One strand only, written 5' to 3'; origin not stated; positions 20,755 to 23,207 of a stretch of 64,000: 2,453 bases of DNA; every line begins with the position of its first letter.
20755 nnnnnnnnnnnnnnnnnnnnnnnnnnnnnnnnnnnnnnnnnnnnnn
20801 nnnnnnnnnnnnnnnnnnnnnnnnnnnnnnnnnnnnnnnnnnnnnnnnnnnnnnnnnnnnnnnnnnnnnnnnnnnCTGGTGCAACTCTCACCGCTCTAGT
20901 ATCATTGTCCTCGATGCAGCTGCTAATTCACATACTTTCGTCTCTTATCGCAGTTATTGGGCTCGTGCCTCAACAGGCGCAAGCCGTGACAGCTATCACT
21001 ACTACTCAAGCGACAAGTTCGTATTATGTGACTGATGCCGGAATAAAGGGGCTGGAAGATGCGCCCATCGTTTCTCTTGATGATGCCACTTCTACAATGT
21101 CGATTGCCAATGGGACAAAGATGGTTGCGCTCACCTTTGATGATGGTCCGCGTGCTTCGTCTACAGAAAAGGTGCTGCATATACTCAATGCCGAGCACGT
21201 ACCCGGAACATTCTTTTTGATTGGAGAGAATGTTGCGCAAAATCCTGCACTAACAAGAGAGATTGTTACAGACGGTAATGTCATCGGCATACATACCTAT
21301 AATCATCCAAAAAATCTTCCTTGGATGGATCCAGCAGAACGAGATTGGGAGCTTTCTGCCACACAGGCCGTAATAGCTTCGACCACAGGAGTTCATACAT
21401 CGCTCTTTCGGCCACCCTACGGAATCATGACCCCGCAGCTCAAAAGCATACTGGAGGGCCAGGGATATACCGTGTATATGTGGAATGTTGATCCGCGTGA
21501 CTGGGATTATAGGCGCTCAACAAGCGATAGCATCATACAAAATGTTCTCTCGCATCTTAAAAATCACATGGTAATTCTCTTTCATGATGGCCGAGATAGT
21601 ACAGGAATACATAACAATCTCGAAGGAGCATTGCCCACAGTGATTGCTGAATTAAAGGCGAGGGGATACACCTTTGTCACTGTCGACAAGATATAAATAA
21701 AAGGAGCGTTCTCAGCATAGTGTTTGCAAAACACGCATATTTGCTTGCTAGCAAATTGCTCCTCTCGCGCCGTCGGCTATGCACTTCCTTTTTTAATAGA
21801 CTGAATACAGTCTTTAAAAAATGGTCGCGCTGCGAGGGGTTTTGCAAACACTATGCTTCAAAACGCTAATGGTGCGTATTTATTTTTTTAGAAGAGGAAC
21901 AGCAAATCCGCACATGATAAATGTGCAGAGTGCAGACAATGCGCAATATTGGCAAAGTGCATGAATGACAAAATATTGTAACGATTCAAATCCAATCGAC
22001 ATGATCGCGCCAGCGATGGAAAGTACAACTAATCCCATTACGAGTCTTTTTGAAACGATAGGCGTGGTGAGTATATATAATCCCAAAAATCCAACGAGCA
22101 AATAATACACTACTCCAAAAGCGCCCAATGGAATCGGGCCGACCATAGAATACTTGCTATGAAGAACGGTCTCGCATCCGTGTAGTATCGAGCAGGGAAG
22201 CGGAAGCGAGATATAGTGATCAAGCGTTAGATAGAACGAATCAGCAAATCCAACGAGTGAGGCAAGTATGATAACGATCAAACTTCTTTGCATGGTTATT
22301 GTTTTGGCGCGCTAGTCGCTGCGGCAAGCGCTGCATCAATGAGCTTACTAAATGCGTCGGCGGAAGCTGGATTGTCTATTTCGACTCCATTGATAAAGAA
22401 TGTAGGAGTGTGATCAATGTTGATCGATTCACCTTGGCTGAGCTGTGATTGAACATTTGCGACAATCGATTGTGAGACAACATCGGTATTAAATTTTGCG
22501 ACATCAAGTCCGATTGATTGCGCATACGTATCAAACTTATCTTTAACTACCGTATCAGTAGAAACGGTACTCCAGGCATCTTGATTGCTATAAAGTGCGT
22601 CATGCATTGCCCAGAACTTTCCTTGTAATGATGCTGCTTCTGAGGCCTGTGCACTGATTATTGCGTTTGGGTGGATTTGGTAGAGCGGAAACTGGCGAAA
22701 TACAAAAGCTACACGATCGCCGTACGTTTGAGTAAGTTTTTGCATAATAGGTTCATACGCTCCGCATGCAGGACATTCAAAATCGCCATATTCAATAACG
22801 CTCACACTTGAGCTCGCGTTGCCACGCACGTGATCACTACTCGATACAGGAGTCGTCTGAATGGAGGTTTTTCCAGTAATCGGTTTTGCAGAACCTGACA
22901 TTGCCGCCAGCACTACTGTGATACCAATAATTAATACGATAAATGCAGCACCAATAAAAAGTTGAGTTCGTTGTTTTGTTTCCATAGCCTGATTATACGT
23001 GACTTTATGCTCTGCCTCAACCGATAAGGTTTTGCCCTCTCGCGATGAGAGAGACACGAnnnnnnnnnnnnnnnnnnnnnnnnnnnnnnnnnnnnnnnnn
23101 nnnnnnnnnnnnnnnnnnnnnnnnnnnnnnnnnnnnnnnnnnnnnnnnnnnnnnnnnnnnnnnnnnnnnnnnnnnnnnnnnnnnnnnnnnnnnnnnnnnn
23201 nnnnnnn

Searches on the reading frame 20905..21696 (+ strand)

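Call 10: search_protein_families(library=pfam, proteins=[window:20905-21696:+], max_evalue=0.01)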
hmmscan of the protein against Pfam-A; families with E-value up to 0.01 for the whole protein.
window:20905-21696:+ (263 aa): 2 families
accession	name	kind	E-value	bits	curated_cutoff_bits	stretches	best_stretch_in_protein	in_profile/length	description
PF01522.26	Polysacc_deac_1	-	2.1e-32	112.1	23.1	1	69-190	4-123/124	Polysaccharide deacetylase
PF10096.14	DUF2334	-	0.0065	16.5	26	0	55-198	3-152/203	Uncharacterized protein conserved in bacteria (DUF2334)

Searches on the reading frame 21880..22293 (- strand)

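Call 17: search_protein_families(library=pfam, proteins=[window:21880-22293:-], max_evalue=0.01)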
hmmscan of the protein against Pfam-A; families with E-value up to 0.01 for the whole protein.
window:21880-22293:- (137 aa): 1 family
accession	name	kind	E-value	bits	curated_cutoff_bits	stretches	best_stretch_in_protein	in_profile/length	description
PF07884.19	VKOR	-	1e-22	81.1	27.5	1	7-130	2-132/134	Vitamin K epoxide reductase family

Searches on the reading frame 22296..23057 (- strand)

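Call 17: search_protein_families(library=pfam, proteins=[window:22296-23057:-], max_evalue=0.01)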
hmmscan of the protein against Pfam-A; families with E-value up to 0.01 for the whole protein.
window:22296-23057:- (253 aa): 3 families
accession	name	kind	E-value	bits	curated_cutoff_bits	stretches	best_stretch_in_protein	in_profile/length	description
PF13462.12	Thioredoxin_4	-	1.3e-26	94.2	23.2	1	74-242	4-165/165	Thioredoxin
PF01323.26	DSBA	-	1.9e-10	41.3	25.6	1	87-238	2-188/191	DSBA-like thioredoxin domain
PF13743.12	Thioredoxin_5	-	3.4e-08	33.9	27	1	138-222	80-163/186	Thioredoxin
